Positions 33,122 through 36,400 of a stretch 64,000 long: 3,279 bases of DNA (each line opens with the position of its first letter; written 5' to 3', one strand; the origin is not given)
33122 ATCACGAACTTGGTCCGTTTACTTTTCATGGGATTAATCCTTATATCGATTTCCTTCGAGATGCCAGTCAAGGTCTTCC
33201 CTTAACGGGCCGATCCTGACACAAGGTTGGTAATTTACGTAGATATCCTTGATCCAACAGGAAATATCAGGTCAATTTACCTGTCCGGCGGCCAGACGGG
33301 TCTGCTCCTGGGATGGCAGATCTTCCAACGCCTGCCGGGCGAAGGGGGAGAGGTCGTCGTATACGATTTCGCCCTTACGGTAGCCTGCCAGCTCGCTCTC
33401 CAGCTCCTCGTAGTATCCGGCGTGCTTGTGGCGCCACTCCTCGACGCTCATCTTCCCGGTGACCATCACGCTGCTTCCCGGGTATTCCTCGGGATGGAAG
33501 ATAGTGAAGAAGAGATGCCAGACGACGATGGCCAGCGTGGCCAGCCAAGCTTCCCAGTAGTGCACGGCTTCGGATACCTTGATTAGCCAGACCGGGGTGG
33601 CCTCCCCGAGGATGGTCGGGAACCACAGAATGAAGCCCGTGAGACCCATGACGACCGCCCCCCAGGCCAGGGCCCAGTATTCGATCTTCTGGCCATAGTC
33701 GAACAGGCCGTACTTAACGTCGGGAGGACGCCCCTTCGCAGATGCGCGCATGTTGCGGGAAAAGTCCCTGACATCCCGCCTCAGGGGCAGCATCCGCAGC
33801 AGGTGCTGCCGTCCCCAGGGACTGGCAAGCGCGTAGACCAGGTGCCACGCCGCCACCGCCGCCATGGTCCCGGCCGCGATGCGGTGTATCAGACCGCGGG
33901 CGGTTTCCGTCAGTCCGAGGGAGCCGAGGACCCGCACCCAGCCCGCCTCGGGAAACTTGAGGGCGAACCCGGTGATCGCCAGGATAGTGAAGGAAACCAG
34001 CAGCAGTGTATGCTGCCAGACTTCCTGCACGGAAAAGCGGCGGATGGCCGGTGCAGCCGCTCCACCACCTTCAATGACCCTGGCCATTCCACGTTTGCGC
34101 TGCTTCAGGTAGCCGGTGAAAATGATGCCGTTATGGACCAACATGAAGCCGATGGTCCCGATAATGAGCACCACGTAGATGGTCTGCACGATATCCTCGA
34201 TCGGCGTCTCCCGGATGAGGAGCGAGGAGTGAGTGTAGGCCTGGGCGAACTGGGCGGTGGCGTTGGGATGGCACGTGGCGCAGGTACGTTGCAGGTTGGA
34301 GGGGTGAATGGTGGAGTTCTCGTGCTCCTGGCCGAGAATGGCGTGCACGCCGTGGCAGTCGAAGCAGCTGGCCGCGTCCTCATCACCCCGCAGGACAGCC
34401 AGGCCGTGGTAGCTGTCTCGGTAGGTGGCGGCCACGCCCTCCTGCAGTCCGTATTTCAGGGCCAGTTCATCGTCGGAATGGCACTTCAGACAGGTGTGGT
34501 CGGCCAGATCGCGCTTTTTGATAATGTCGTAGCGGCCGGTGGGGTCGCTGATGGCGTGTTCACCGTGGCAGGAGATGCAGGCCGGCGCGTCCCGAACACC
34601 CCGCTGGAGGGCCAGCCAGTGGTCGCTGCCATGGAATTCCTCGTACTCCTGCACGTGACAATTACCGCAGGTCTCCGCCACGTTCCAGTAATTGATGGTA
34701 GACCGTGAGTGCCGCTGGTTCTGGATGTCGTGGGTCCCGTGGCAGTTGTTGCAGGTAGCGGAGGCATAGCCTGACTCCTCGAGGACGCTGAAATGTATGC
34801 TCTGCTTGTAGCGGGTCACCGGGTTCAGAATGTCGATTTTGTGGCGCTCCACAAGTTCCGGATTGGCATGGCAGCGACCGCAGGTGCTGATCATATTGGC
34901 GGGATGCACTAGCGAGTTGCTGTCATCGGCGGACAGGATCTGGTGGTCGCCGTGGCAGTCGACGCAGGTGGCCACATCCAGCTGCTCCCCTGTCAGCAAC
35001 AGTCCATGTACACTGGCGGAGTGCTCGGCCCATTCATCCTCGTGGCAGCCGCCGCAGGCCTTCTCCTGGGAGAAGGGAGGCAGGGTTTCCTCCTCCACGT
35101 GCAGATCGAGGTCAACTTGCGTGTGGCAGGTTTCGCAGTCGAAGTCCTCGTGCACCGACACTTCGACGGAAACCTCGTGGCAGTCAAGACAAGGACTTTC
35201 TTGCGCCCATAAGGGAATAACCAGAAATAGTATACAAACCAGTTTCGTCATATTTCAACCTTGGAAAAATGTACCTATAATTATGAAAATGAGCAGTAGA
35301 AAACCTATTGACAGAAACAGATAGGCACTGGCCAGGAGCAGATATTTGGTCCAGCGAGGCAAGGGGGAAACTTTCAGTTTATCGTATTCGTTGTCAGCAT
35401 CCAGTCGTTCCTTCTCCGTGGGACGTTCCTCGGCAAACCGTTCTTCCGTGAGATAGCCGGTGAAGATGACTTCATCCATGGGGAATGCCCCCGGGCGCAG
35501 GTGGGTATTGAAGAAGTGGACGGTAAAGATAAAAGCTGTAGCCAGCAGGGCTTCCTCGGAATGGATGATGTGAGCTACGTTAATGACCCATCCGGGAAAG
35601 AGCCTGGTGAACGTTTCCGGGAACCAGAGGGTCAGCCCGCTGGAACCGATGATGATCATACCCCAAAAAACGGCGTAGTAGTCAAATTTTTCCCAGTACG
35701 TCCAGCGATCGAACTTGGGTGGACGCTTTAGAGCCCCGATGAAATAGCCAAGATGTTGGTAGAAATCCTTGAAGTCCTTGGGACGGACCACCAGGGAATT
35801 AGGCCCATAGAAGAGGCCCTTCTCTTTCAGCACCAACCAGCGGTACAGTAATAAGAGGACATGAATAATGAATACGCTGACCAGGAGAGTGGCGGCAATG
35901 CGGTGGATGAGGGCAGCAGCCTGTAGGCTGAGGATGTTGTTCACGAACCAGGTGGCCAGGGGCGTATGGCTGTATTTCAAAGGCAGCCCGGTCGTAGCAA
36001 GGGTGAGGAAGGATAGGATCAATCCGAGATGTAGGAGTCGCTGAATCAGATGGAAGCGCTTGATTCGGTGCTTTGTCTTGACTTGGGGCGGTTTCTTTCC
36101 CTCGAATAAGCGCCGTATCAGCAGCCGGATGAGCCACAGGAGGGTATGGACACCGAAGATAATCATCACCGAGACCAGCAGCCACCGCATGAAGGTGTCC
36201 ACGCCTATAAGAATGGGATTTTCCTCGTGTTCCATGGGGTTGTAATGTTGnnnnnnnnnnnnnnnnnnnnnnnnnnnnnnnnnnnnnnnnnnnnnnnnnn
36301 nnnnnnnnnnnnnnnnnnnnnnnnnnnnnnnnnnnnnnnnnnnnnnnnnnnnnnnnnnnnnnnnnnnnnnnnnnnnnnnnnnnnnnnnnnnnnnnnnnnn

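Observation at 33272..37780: Two tandem giant multiheme-c / diheme-b fusion proteins (17 and 11 hemes)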

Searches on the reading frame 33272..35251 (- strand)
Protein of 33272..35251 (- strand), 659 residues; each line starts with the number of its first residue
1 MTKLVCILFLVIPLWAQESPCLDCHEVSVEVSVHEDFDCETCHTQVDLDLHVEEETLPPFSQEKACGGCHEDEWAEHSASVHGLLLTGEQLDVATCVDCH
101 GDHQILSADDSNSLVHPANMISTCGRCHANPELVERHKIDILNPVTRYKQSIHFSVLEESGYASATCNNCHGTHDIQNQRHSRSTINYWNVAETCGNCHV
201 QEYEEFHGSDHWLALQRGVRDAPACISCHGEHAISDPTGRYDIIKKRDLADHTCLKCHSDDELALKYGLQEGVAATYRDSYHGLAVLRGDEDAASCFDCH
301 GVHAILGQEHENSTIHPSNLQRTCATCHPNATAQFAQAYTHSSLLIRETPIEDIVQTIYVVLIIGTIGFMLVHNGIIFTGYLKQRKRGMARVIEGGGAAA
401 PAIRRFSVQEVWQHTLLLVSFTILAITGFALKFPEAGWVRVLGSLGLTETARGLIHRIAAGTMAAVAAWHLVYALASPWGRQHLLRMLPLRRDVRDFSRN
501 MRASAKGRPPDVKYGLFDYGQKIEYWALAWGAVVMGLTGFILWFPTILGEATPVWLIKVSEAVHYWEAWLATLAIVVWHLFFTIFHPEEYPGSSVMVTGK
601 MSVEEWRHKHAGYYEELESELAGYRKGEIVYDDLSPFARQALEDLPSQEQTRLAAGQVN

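Call 4: search_protein_families(library=pfam, proteins=[window:33272-35251:-], max_evalue=0.01)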
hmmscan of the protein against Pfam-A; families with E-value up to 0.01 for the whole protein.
window:33272-35251:- (659 aa): 8 families
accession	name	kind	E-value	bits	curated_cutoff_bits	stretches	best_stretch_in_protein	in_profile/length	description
PF01292.26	Ni_hydr_CYTB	-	2.9e-13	50.4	30.1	2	407-588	3-167/179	Prokaryotic cytochrome b561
PF14522.11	Cytochrome_C7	-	6.8e-13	48.7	24.8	1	33-100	9-66/67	Cytochrome c7 and related cytochrome c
PF22113.1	Mtrc-MtrF_II-IV_dom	-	2.4e-07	30.9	30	2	91-262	4-167/176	Outer membrane cytochrome MtrC/MtrF-like, domains II/IV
PF14537.11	Cytochrom_c3_2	-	3.9e-07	30.9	25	0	164-259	6-79/79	Cytochrome c3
PF00684.25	DnaJ_CXXCXGXG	-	3.6e-06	27.6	32.7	0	162-199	13-48/65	DnaJ central domain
PF14358.11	DUF4405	-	6.4e-06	27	26.7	1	414-473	3-64/66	Domain of unknown function (DUF4405)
PF02085.21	Cytochrom_CIII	-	3.6e-05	24.5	22.9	0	90-132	43-86/101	Class III cytochrome C family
PF09699.15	Paired_CXXCH_1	-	0.0015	18.6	20.6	0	60-103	4-39/41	Doubled CXXCH motif (Paired_CXXCH_1)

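Call 5: search_protein_families(library=ncbifam, proteins=[window:33272-35251:-], max_evalue=0.01)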
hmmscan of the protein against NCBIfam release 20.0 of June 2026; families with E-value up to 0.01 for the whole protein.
window:33272-35251:- (659 aa): 4 families
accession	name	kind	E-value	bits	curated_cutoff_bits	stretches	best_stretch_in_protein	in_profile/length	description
TIGR01583.1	formate-DH-gamm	equivalog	1.6e-16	60.9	115.85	1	403-618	2-202/204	formate dehydrogenase subunit gamma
NF007924.0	PRK10639.1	equivalog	1.1e-08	35.1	341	1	402-618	6-203/211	formate dehydrogenase cytochrome b556 subunit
TIGR04257.1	nanowire_3heme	domain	5.8e-07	29.6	40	0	32-75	18-63/75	c(7)-type cytochrome triheme domain-containing protein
NF007558.0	PRK10179.1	equivalog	9.1e-07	28.8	339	1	413-621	17-208/217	formate dehydrogenase-N subunit gamma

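Call 7: search_solved_structures(query=window:33272-35251:-, max_evalue=1)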
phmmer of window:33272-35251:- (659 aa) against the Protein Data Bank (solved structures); distinct sequences matched with E-value up to 1: 9.
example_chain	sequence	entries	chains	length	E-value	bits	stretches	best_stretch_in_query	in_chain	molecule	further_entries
1kqf_C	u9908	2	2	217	1.3e-05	26.9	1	414-620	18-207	FORMATE DEHYDROGENASE, NITRATE-INDUCIBLE, CYTOCHROME B556(FDN) SUBUNIT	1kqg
3ov0_A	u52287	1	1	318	0.0037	18.7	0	25-76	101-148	Cytochrome c family protein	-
3ouq_A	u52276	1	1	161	0.017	16.5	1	25-75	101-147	Cytochrome c family protein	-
2ozy_A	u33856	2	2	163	0.043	15.2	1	139-261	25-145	Cytochrome c-type protein nrfB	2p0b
3oue_A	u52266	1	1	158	0.073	14.5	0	37-85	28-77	Cytochrome c family protein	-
1x1e_A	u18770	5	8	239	0.22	12.9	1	407-483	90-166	2-deoxy-D-gluconate 3-dehydrogenase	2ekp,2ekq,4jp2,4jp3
9vr0_A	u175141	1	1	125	0.26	12.7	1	216-279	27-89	Cytochrome c552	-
1i77_A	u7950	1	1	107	0.36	12.2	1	32-101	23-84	CYTOCHROME C3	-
6i5b_A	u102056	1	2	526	0.85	10.9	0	284-331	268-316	Uncharacterized protein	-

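Call 12: find_homologous_proteins(query=window:33272-35251:-, max_evalue=0.00001)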
Query window:33272-35251:- (659 aa): 3779 proteins with E <= 0.00001 among 8000 candidates; the best 120 are listed.
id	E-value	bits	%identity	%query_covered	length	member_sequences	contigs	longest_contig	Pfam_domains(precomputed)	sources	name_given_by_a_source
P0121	0.0e+0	1360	88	96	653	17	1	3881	PF09699.16,PF14537.12,PF01292.27,PF00684.26,PF14522.12,PF22113.2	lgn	-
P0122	0.0e+0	1304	83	98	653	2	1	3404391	PF14358.12,PF14537.12,PF01292.27,PF02085.22,PF00684.26,PF14522.12,PF22113.2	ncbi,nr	ncbi:MAG: hypothetical protein JSU77_08325 [Fidelibacterota bacterium]|nr:MAG: hypothetical protein 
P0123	0.0e+0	1105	68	99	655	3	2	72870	PF14358.12,PF09699.16,PF14537.12,PF01292.27,PF00684.26,PF14522.12,PF22113.2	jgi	jgi:formate dehydrogenase gamma subunit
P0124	0.0e+0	1073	67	98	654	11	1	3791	PF14358.12,PF14537.12,PF01292.27,PF14522.12,PF22113.2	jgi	jgi:formate dehydrogenase gamma subunit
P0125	0.0e+0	1068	65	99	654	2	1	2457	PF14358.12,PF14537.12,PF01292.27,PF00684.26,PF14522.12,PF22113.2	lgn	-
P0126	0.0e+0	1031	67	98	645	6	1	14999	PF14358.12,PF09699.16,PF14537.12,PF01292.27,PF14522.12,PF22113.2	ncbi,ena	-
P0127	0.0e+0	1017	69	90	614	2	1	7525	PF14358.12,PF09699.16,PF14537.12,PF01292.27,PF00684.26,PF14522.12,PF22113.2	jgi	jgi:formate dehydrogenase gamma subunit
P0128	0.0e+0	1015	67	97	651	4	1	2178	PF09699.16,PF14537.12,PF01292.27,PF02085.22,PF00684.26,PF14522.12,PF22113.2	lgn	-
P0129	1.2e-294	997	65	97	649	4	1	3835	PF14358.12,PF09699.16,PF14537.12,PF01292.27,PF02085.22,PF14522.12,PF22113.2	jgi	-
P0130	3.1e-284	963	63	97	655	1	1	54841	PF14358.12,PF09699.16,PF14537.12,PF01292.27,PF02085.22,PF00684.26,PF14522.12,PF22113.2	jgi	-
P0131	6.9e-200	684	67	65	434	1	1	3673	PF14358.12,PF01292.27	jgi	jgi:formate dehydrogenase gamma subunit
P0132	2.0e-191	656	46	96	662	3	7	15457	PF14358.12,PF14537.12,PF01292.27,PF00684.26,PF14522.12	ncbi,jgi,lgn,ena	-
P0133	4.5e-189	648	46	96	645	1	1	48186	PF14537.12,PF01292.27,PF14522.12,PF22113.2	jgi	jgi:cytochrome b subunit of formate dehydrogenase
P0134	2.3e-188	646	41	88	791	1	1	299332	PF09699.16,PF14537.12,PF01292.27,PF00684.26,PF14522.12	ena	-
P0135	4.4e-184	632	44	96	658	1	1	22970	PF14537.12,PF01292.27,PF02085.22,PF00684.26,PF14522.12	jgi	-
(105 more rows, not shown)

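Call 20: find_encoding_contigs(protein=P0122, flank=10000, max_places=2)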
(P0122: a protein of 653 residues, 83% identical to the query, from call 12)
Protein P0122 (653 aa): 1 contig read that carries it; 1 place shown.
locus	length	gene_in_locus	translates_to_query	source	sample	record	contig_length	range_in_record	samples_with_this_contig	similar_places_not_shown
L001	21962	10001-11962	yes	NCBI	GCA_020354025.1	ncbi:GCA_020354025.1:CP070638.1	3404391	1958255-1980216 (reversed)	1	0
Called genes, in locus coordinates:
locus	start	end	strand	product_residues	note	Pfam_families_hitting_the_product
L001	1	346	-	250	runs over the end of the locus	PF12837:Fer4_6 (weak), PF12838:Fer4_7 (weak), PF13183:Fer4_8 (weak), PF13237:Fer4_10, PF13247:Fer4_11, PF12838:Fer4_7 (weak), PF00037:Fer4, PF12837:Fer4_6, +10 more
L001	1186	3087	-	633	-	PF03264:Cytochrom_NNT (weak), PF02085:Cytochrom_CIII (faint), PF22113:Mtrc-MtrF_II-IV_dom (faint), PF14522:Cytochrome_C7 (weak), PF14537:Cytochrom_c3_2 (weak)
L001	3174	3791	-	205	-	PF14522:Cytochrome_C7 (faint), PF22113:Mtrc-MtrF_II-IV_dom (weak), PF13435:Cytochrome_C554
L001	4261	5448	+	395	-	-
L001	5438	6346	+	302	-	PF02085:Cytochrom_CIII (faint), PF14522:Cytochrome_C7 (weak), PF14537:Cytochrom_c3_2 (faint)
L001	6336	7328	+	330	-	-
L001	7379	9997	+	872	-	PF09699:Paired_CXXCH_1 (faint), PF14537:Cytochrom_c3_2 (faint), PF14522:Cytochrome_C7 (weak), PF01292:Ni_hydr_CYTB (weak)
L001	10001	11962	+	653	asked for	PF00684:DnaJ_CXXCXGXG (faint), PF02085:Cytochrom_CIII (faint), PF14522:Cytochrome_C7 (faint), PF14537:Cytochrom_c3_2 (faint), PF22113:Mtrc-MtrF_II-IV_dom (weak), PF01292:Ni_hydr_CYTB, PF14358:DUF4405 (weak)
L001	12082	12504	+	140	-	PF03100:CcmE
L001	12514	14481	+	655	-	PF01578:Cytochrom_C_asm, PF16327:CcmF_C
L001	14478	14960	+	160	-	PF03918:CcmH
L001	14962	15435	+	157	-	PF17032:Zn_ribbon_15 (faint), PF24463:DUF7577 (faint), PF12773:DZR, PF13240:Zn_Ribbon_1 (weak), PF13248:Zn_ribbon_3 (weak)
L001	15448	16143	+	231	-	PF00005:ABC_tran, PF13304:AAA_21 (faint)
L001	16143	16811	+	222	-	PF03379:CcmB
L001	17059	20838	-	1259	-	PF00873:ACR_tran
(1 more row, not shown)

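Call 35: predict_structure(alignment_id=A2)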
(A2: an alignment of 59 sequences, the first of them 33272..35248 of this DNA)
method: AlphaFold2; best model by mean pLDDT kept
length: 658 residues; sequences in the alignment: 59
mean_pLDDT: 87.7   pTM: 0.66
mean pLDDT of the five models: 87.7, 85.0, 84.5, 81.8, 80.9
residues with pLDDT >= 90: 389; 70-90: 217; 50-70: 48; < 50: 4
segments of 3 or more residues with pLDDT < 50: none
pLDDT, mean of each block of 10 residues (from residue 1): 78 63 82 89 74 69 91 95 87 92 93 94 94 90 92 89 90 92 93 94 94 92 90 72 66 84 85 83 82 88 90 94 92 86 65 93 95 92 88 73 94 93 93 91 92 95 96 97 95 96 94 94 91 94 80 86 94 87 67 83 91 95 95 95 85 63
secondary structure, 60 per line:
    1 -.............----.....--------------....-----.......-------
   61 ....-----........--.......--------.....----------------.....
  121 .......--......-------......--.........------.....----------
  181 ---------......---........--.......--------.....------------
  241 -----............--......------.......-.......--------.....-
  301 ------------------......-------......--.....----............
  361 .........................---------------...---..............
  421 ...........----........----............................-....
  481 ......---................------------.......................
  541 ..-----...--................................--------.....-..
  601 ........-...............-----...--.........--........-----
elements in order: H2-14 H19-23 H38-41 H47-53 H61-64 H70-77 H80-86 H95-99 H116-127 H130-135 H143-148 H151-159 H166-170 H190-195 H199-206 H209-215 H224-228 H246-257 H260-265 H272-278 H280-286 H295-299 H319-324 H332-337 H340-344 H349-385 E401-403 H407-431 H436-443 H448-475 H477-486 H490-505 H518-542 H553-584 H593-597 E599-601 H602-608 H610-624 H635-643 H646-653

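Call 39: fold_search(model_id=the predicted structure, library=pdb)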
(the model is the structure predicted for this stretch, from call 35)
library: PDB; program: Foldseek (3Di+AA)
matches with E <= 10: 104; with E <= 0.001: 1
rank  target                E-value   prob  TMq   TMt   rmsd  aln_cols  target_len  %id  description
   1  1kqf_C                3.8e-05  1.00  0.29  0.82   3.9       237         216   19  FORMATE DEHYDROGENASE N FROM E. COLI (released 2002-03-15)
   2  9e9r                  6.7e-01  0.10  0.08  0.02  49.2       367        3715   11  The Structure of ApoB100 from Human Low-Density Lipoprotein (released 2024-12-18)
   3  8ugw                  1.1e+00  0.15  0.12  0.18  22.0       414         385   12  Computational design of highly signaling active membrane receptors through de novo solvent-mediated allosteric networks (released 2024-12-18)
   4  8ucd_A                1.3e+00  0.38  0.15  0.32  15.5       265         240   12  Cryo-EM structure of human STEAP1 in complex with AMG 509 Fab (released 2023-11-22)
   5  9qef_J                1.6e+00  0.57  0.17  0.40   8.6       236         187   14  Respiratory supercomplex from Mycobacterium smegmatis with decylubiquinone (released 2026-01-21)
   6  9g71_A                1.7e+00  0.07  0.08  0.12  31.2       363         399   12  Cryo-EM structure of TTYH2 in complex with lipids in GDN (released 2025-05-21)
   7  4tq5                  2.1e+00  0.13  0.10  0.22  22.1       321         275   12  Structure of a UbiA homolog from Archaeoglobus fulgidus (released 2014-07-16)
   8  6nhh_A                2.2e+00  0.51  0.14  0.21   9.1       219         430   12  Rhodobacter sphaeroides bc1 with azoxystrobin (released 2019-06-19)
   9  8gym_Qc               2.2e+00  0.44  0.14  0.20   9.2       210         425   10  Cryo-EM structure of Tetrahymena thermophila respiratory mega-complex MC IV2+(I+III2+II)2 (released 2023-06-14)
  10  4tq6_B                2.2e+00  0.12  0.10  0.22  21.4       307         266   13  Structure of a UbiA homolog from Archaeoglobus fulgidus bound to Cd2+ (released 2014-07-16)
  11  4d6t_C                2.5e+00  0.09  0.11  0.17  21.2       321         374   13  Cytochrome bc1 bound to the 4(1H)-pyridone GW844520 (released 2015-01-14)
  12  8ucd_B                2.6e+00  0.25  0.14  0.31  14.9       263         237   12  Cryo-EM structure of human STEAP1 in complex with AMG 509 Fab (released 2023-11-22)
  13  8zno_O                3.1e+00  0.16  0.13  0.21  19.8       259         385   14  Cryo-EM structure of Arachis hypogaea bc1 complex (released 2025-06-04)
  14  6i93                  3.1e+00  0.11  0.11  0.22  21.1       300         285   12  R2-like ligand-binding oxidase G68L mutant with aerobically reconstituted Fe/Fe cofactor (released 2019-10-16)
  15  7p5m_A                3.1e+00  0.04  0.08  0.12  31.0       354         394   12  Cryo-EM structure of human TTYH2 in lipid nanodiscs (released 2021-08-11)
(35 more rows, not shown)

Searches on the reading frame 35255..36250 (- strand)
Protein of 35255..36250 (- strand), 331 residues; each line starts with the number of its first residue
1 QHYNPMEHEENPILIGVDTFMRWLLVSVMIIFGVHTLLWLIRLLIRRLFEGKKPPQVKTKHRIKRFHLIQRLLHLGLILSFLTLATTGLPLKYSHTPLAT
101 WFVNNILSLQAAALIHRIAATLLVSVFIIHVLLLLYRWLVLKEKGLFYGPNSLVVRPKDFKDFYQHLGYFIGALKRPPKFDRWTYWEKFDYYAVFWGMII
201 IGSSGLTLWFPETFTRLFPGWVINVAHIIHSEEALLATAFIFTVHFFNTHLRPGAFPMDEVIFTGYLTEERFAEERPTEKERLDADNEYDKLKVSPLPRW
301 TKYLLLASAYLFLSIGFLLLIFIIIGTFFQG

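Call 9: search_solved_structures(query=window:35255-36250:-, max_evalue=10, show_alignments=2)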
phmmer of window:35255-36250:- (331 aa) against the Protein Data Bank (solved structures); distinct sequences matched with E-value up to 10: 0.

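Call 70: search_protein_representatives(protein=window:35255-36235:-)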
Query: 326 residues. Proteins with E-value up to 0.001 (for the whole library): 2089; up to 1e-10: 1377; up to 1e-30: 382. The best 150 are listed.
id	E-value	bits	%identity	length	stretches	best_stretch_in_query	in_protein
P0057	6.0e-121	420.3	60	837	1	4-324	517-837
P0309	1.7e-86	307.0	48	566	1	14-324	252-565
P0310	1.7e-77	277.5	46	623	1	14-323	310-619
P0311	6.7e-77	275.5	48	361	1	4-321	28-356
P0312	6.2e-76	272.3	48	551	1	8-321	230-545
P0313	8.0e-74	265.4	45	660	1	12-319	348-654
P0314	1.2e-73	264.9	46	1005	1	5-323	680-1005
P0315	3.3e-73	263.4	46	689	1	3-324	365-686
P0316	4.3e-73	263.0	47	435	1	8-322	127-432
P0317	2.0e-72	260.8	45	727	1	12-318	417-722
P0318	8.5e-72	258.7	46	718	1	4-321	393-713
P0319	1.1e-71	258.4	45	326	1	12-324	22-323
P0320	1.6e-71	257.8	47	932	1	15-320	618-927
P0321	5.6e-71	256.0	45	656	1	3-323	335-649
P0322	2.6e-70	253.8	46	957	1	7-319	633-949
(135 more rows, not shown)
